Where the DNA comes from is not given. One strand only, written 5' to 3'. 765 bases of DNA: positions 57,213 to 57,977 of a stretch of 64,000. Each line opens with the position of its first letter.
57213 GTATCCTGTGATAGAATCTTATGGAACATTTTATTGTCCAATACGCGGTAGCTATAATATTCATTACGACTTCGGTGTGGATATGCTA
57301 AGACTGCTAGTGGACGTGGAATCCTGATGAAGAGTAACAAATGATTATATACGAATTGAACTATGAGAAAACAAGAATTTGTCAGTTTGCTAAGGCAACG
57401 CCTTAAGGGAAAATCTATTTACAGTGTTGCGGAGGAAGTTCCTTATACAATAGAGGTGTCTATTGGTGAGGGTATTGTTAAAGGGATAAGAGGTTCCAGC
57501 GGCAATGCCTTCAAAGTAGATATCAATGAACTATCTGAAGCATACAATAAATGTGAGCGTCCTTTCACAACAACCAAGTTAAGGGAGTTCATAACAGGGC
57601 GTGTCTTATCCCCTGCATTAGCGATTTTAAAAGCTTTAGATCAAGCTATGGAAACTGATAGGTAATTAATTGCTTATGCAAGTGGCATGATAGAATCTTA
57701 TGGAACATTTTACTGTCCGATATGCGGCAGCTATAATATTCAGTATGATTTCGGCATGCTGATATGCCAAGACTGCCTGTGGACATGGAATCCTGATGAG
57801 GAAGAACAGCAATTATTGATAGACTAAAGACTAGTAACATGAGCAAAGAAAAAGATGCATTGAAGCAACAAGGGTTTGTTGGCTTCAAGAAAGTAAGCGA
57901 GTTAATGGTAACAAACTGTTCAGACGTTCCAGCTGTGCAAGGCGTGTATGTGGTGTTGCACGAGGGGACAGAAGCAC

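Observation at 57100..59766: AT-rich small-gene island with a duplicated zinc-ribbon mini-ORF ending on a WYL-domain regulator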

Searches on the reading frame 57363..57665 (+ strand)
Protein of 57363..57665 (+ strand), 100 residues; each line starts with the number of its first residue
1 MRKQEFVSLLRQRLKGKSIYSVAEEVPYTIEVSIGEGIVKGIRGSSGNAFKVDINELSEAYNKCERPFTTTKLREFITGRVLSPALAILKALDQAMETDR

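Call 5: search_protein_families(library=pfam, proteins=[window:57363-57665:+], max_evalue=0.1)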
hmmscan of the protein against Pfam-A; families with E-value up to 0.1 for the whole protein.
window:57363-57665:+ (100 aa): 1 family
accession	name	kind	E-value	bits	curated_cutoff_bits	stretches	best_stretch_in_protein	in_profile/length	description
PF24166.1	DUF7410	-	0.07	13.5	27.5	0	64-76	4-16/22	Domain of unknown function (DUF7410)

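Call 6: search_protein_families(library=padloc, proteins=[window:57363-57665:+], max_evalue=1)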
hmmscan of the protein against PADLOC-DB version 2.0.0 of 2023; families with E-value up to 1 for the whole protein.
window:57363-57665:+ (100 aa): 0 families

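Call 7: search_protein_families(library=ncbifam, proteins=[window:57363-57665:+], max_evalue=1)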
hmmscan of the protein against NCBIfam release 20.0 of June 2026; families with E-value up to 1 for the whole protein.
window:57363-57665:+ (100 aa): 0 families

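Call 8: search_protein_families(library=phrogs, proteins=[window:57363-57665:+], max_evalue=1)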
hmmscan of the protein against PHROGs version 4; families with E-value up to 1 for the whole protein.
window:57363-57665:+ (100 aa): 0 families

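Call 21: find_homologous_proteins(query=window:57363-57662:+, max_evalue=0.01)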
Query window:57363-57662:+ (100 aa): 3 proteins with E <= 0.01 among 6 candidates.
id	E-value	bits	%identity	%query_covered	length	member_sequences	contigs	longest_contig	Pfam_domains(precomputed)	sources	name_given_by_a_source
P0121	5.4e-55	201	98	100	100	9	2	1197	-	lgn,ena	-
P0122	9.4e-36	139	75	85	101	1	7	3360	-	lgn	-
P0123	2.5e-34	135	63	100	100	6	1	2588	-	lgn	-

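Call 33: search_protein_representatives(alignment_id=A2)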
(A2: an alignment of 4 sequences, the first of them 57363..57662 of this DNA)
Query: 4 sequences, 276 profile positions. Proteins with E-value up to 0.001 (for the whole library): 1586; up to 1e-10: 879; up to 1e-30: 91. The best 150 are listed.
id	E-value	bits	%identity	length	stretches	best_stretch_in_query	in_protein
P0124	8.1e-61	222.2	-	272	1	109-276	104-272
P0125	4.2e-46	173.9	-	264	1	119-274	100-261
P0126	9.5e-46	172.7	-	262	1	118-275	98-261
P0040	1.2e-44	169.1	-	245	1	130-274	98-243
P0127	2.9e-44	167.8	-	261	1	127-275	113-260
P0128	7.4e-43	163.2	-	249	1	107-276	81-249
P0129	1.2e-42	162.6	-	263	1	113-275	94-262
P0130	1.3e-41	159.1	-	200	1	127-275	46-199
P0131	3.8e-41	157.6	-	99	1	1-99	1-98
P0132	5.6e-41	157.1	-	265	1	113-276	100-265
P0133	8.1e-41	156.6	-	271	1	123-275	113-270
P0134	8.6e-41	156.5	-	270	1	114-274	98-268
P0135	1.3e-40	155.9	-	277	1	104-276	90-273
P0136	3.0e-40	154.7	-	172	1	125-276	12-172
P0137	7.9e-40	153.3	-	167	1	128-276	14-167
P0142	2.4e-38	148.4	-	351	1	120-274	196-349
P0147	2.2e-37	145.3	-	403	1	120-274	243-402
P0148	2.2e-37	145.3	-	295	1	102-276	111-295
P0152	1.5e-36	142.5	-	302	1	123-274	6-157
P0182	5.8e-33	130.8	-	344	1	124-274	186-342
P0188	2.5e-32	128.7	-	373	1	129-274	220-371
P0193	5.2e-32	127.7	-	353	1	122-275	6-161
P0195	5.4e-32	127.6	-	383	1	124-274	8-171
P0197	8.4e-32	127.0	-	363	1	127-274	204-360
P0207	5.8e-31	124.2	-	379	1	125-273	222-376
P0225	6.3e-30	120.8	-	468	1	121-276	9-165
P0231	9.1e-30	120.3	-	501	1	125-276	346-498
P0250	6.9e-29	117.4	-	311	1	123-274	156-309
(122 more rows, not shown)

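Call 41: search_protein_families(library=pfam, proteins=[P0142, P0147, P0182, P0188, P0193, P0195, P0197, P0225, P0231, P0152], max_evalue=0.001)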
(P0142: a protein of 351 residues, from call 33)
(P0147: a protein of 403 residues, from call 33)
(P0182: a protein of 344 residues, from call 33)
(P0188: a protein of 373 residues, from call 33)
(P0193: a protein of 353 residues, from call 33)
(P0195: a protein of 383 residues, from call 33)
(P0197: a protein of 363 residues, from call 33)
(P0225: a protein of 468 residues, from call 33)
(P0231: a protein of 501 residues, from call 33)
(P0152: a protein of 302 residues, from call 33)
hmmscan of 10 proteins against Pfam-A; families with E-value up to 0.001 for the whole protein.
P0142 (351 aa): 1 family
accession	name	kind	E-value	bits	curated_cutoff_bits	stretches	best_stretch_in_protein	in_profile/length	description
PF05685.18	Uma2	-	1.6e-15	57.4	27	1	18-139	13-140/172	Putative restriction endonuclease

P0147 (403 aa): 0 families

P0182 (344 aa): 0 families

P0188 (373 aa): 0 families

P0193 (353 aa): 1 family
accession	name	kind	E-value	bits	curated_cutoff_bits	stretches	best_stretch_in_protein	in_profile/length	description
PF11977.14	RNase_Zc3h12a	-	9.5e-06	25.9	23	1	207-325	2-125/154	Zc3h12a-like Ribonuclease NYN domain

P0195 (383 aa): 2 families
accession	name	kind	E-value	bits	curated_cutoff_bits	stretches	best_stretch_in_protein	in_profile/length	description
PF11977.14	RNase_Zc3h12a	-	2e-12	47.5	23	1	242-372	4-135/154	Zc3h12a-like Ribonuclease NYN domain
PF16953.11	PRORP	-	0.00017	21.7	39.1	1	243-353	65-170/242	Protein-only RNase P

P0197 (363 aa): 1 family
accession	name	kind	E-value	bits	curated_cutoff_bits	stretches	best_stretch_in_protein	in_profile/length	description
PF08378.17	NERD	-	2.7e-11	44.4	22.1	1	20-123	22-110/111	Nuclease-related domain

P0225 (468 aa): 1 family
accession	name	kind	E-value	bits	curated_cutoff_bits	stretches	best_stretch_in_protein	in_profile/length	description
PF22558.3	REase-ARP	-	3.3e-15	56.9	27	1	252-463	63-269/270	Restriction Endonuclease associating with ARP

P0231 (501 aa): 1 family
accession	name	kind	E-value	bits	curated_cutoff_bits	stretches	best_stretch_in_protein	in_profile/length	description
PF22187.2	DUF6946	-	3.8e-31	108.6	27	1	61-283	4-194/214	Domain of unknown function (DUF6946)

P0152 (302 aa): 0 families

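Call 42: search_protein_families(library=pfam, proteins=[P0124, P0125, P0135, P0148, P0207, P0250], max_evalue=0.001)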
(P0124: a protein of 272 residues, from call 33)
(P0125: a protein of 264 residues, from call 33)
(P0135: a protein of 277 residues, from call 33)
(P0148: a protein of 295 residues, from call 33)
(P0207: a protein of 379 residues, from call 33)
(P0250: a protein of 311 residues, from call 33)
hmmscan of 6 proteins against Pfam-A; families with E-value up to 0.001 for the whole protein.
P0124 (272 aa): 0 families

P0125 (264 aa): 0 families

P0135 (277 aa): 0 families

P0148 (295 aa): 0 families

P0207 (379 aa): 0 families

P0250 (311 aa): 1 family
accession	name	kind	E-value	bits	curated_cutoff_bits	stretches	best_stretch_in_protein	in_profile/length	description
PF05534.18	HicB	-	0.00044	20.6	21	1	95-134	15-51/51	HicB family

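Call 43: find_encoding_contigs(protein=P0122, flank=4000, max_places=4)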
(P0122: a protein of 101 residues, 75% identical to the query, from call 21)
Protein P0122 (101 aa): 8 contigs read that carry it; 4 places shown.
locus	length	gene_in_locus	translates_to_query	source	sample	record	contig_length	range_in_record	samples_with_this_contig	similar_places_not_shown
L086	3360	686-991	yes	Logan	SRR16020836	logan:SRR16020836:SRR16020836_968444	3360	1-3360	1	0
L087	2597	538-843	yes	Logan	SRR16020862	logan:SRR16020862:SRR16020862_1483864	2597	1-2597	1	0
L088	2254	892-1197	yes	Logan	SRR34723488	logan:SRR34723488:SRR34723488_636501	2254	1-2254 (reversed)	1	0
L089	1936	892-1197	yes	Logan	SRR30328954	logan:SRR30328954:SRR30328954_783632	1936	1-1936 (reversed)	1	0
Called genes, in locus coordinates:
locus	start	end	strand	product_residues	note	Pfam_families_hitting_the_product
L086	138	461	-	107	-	-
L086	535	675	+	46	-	-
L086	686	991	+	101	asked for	-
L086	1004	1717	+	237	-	-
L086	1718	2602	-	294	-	PF13280:WYL, PF25583:WCX (weak)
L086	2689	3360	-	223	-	?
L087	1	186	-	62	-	?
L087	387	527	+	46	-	-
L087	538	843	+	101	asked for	-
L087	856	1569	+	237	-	-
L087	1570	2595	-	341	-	?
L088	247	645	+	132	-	PF13783:DUF4177 (faint)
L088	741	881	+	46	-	-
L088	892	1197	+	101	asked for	-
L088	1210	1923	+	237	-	-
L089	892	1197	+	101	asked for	-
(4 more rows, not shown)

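Call 44: find_encoding_contigs(protein=P0123, flank=4000, max_places=4)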
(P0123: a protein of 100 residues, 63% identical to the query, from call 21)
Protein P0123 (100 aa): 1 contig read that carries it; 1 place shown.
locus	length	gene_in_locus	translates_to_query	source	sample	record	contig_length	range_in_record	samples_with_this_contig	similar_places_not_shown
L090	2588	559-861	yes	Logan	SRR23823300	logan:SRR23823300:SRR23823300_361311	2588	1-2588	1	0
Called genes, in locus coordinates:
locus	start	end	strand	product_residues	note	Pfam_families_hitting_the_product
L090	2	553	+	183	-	?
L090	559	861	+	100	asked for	-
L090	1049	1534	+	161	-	-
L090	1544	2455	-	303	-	PF13280:WYL, PF25583:WCX (weak)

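Call 51: predict_structure(alignment_id=A2)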
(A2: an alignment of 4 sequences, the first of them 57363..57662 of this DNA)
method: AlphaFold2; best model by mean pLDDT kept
length: 100 residues; sequences in the alignment: 4
mean_pLDDT: 85.8   pTM: 0.80
mean pLDDT of the five models: 85.8, 84.8, 84.3, 82.3, 69.6
residues with pLDDT >= 90: 41; 70-90: 48; 50-70: 11; < 50: 0
segments of 3 or more residues with pLDDT < 50: none
pLDDT, mean of each block of 10 residues (from residue 1): 88 86 75 88 74 93 92 90 90 81
secondary structure, 60 per line:
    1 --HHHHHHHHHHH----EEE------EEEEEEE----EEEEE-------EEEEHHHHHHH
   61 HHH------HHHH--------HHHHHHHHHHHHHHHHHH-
elements in order: H3-13 E18-20 E27-33 E38-42 E50-53 H54-63 H70-73 H82-99

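Call 54: search_protein_families(library=pfam, proteins=[L086:1004-1717:+, L086:535-675:+, L086:42-440:+, L090:95-553:+], max_evalue=0.1)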
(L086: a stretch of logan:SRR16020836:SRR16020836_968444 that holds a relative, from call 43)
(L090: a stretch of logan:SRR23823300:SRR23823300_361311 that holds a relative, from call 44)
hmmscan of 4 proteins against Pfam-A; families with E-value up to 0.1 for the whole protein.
L086:1004-1717:+ (237 aa): 1 family
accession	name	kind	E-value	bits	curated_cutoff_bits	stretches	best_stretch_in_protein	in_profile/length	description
PF23456.1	CSDE1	-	0.0068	17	27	1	3-56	6-57/84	Cold shock domain-containing protein E1 CSD domain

L086:535-675:+ (46 aa): 7 families
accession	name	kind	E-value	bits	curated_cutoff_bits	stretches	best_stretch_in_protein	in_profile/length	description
PF14768.12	RPA_interact_C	-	0.0052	17.7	25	1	9-36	1-27/80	Replication protein A interacting C-terminal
PF24451.1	DUF7567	-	0.0067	16.8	27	0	20-42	55-77/131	Family of unknown function (DUF7567)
PF13790.11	SR1P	-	0.0077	16.8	26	0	23-40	2-19/37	SR1 protein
PF08271.17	Zn_Ribbon_TF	-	0.013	15.5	29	1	9-30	2-25/43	TFIIB zinc-binding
PF12773.13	DZR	-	0.052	14.2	27.3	1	5-36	10-36/45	Double zinc ribbon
PF13408.12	Zn_ribbon_recom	-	0.059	14.2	25.3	0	6-15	4-13/58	Recombinase zinc beta ribbon domain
PF03107.22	C1_2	-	0.085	13.6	26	1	4-33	14-42/48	C1 domain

L086:42-440:+ (132 aa): 1 family
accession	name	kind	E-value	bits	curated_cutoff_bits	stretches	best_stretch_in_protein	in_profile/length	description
PF13783.11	DUF4177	-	0.001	19.7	25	1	26-71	1-44/65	Domain of unknown function (DUF4177)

L090:95-553:+ (152 aa): 0 families

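Call 55: find_related_loci(query=window:57363-57662:+, collection=metagenome_contigs, flank=5000)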
Query window:57363-57662:+ (100 aa) in metagenome_contigs; peptide patterns used: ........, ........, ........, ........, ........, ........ (x = any residue, [..] = any of these).
244 stretches matched a pattern; 2 encode a relative of the query (tblastn E <= 1e-3); 2 distinct loci.
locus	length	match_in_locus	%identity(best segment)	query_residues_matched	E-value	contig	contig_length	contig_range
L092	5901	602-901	99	1-100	8e-65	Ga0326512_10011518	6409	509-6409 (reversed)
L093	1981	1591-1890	67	1-100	1e-46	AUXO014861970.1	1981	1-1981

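Call 56: search_solved_structures(query=L086:1004-1714:+, max_evalue=10, show_alignments=2)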
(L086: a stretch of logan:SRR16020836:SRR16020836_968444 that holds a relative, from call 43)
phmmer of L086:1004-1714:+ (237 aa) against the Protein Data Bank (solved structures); distinct sequences matched with E-value up to 10: 4.
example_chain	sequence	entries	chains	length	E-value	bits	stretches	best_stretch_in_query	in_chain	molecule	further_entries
3k8l_A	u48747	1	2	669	0.0035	20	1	5-88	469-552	Alpha-amylase, susG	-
6bs6_A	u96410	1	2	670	0.0035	20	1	5-88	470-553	Alpha-amylase SusG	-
3k8k_A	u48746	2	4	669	0.016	17.9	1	5-88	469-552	Alpha-amylase, susG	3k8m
9fz0_A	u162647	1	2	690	0.018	17.8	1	5-88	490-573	Alpha-amylase SusG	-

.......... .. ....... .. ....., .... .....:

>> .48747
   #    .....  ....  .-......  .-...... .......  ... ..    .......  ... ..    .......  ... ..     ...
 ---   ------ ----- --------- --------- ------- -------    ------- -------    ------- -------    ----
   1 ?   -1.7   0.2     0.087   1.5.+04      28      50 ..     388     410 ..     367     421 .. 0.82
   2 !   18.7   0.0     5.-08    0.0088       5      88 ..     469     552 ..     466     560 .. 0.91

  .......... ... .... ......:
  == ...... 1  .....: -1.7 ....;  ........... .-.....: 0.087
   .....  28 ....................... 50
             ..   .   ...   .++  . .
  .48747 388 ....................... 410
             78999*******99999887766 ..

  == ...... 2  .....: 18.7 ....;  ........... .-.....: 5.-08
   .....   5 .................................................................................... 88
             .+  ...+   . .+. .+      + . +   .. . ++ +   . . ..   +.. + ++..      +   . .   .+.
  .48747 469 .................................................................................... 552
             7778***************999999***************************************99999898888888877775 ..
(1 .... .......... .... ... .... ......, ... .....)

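Call 116: search_protein_families(library=pfam, proteins=[L101:3673-4047:+, L101:4037-4819:+, L101:3305-3493:+, L101:5715-6485:+, L099:3653-3874:+], max_evalue=0.05)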
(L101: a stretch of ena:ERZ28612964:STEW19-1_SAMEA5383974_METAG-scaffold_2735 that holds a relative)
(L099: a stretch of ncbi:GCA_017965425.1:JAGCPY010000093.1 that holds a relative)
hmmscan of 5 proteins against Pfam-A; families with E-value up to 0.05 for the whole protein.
L101:3673-4047:+ (124 aa): 0 families

L101:4037-4819:+ (260 aa): 0 families

L101:3305-3493:+ (62 aa): 0 families

L101:5715-6485:+ (256 aa): 0 families

L099:3653-3874:+ (73 aa): 1 family
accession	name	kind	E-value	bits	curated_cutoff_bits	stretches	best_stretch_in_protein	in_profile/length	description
PF13361.12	UvrD_C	-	0.01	15.7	25.6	1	13-65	130-182/350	UvrD-like helicase C-terminal domain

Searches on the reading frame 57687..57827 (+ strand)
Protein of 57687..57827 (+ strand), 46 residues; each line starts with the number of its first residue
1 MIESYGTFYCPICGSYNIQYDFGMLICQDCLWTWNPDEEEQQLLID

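Call 5: search_protein_families(library=pfam, proteins=[window:57687-57827:+], max_evalue=0.1)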
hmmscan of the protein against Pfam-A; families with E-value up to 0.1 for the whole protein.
window:57687-57827:+ (46 aa): 7 families
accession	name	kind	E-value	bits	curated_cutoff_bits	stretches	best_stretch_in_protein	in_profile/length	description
PF08271.17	Zn_Ribbon_TF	-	0.00023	21.1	29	1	8-30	1-25/43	TFIIB zinc-binding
PF13248.11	Zn_ribbon_3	-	0.0038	17.1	27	1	7-30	2-22/26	zinc-ribbon domain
PF14768.12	RPA_interact_C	-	0.016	16.2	25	1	10-36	2-27/80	Replication protein A interacting C-terminal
PF10058.14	Zn_ribbon_10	-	0.033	14.4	24.2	0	5-17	42-54/54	ER junction formation factor lunapark, zinc ribbon finger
PF14206.11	Cys_rich_CPCC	-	0.038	14.2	24.5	1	9-36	2-30/75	Cysteine-rich CPCC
PF07754.17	HVO_2753_ZBP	-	0.039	14.2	33.2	1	3-18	12-27/46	Small zinc finger protein HVO_2753-like, Zn-binding pocket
PF03107.22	C1_2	-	0.094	13.5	26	0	4-30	14-39/48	C1 domain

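Call 6: search_protein_families(library=padloc, proteins=[window:57687-57827:+], max_evalue=1)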
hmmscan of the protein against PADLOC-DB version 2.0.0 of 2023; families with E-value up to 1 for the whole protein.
window:57687-57827:+ (46 aa): 1 family
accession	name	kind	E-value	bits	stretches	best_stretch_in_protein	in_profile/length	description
PDLC00930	Cas12u1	-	0.05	10.4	1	7-44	492-526/533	Cas12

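Call 7: search_protein_families(library=ncbifam, proteins=[window:57687-57827:+], max_evalue=1)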
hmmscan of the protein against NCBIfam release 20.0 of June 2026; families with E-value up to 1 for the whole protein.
window:57687-57827:+ (46 aa): 4 families
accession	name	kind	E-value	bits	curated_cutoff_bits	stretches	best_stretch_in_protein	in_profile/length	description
TIGR00686.1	phnA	hypoth_equivalog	0.00019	21.6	80.2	1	9-41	4-36/109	zinc ribbon domain-containing protein YjdM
NF047912.1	ECs_2282_CxxC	subfamily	0.018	14.9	37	1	7-31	2-34/60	ECs_2282 family putative zinc-binding protein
NF011481.0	PRK14890.1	equivalog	0.074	13.1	61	1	3-18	23-38/61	putative Zn-ribbon RNA-binding protein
NF047695.1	ThlDiSintDsbAHaem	equivalog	0.27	10.6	290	1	5-26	45-66/206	thiol:disulfide interchange protein DsbA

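Call 8: search_protein_families(library=phrogs, proteins=[window:57687-57827:+], max_evalue=1)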
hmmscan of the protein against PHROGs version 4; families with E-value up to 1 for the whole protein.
window:57687-57827:+ (46 aa): 9 families
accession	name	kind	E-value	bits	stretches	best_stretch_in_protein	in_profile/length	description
phrog_6332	-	unknown function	0.00024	22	1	2-39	2-35/60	-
phrog_7461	-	unknown function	0.015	16.1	1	8-40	13-49/52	-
phrog_36039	-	unknown function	0.099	14.1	1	6-23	16-34/85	-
phrog_32244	-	unknown function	0.11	13.6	1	6-38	8-41/58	-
phrog_27170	-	unknown function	0.13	13.3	1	3-30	4-29/64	-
phrog_16351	-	DNA, RNA and nucleotide metabolism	0.2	13.2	1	8-30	64-83/97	DNA binding protein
phrog_3312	-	DNA, RNA and nucleotide metabolism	0.2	12.6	1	9-43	140-175/175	endonuclease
phrog_5602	-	unknown function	0.29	11.8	1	8-30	19-48/60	-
phrog_17723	-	unknown function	0.85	10.7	0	7-20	4-17/47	-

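Call 116: search_protein_families(library=pfam, proteins=[L101:3673-4047:+, L101:4037-4819:+, L101:3305-3493:+, L101:5715-6485:+, L099:3653-3874:+], max_evalue=0.05)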
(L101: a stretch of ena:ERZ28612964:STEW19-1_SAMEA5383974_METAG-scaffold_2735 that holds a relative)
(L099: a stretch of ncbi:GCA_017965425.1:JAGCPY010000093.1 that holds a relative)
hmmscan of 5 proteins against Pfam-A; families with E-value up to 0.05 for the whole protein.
L101:3673-4047:+ (124 aa): 0 families

L101:4037-4819:+ (260 aa): 0 families

L101:3305-3493:+ (62 aa): 0 families

L101:5715-6485:+ (256 aa): 0 families

L099:3653-3874:+ (73 aa): 1 family
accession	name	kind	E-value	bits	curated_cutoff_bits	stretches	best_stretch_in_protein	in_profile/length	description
PF13361.12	UvrD_C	-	0.01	15.7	25.6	1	13-65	130-182/350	UvrD-like helicase C-terminal domain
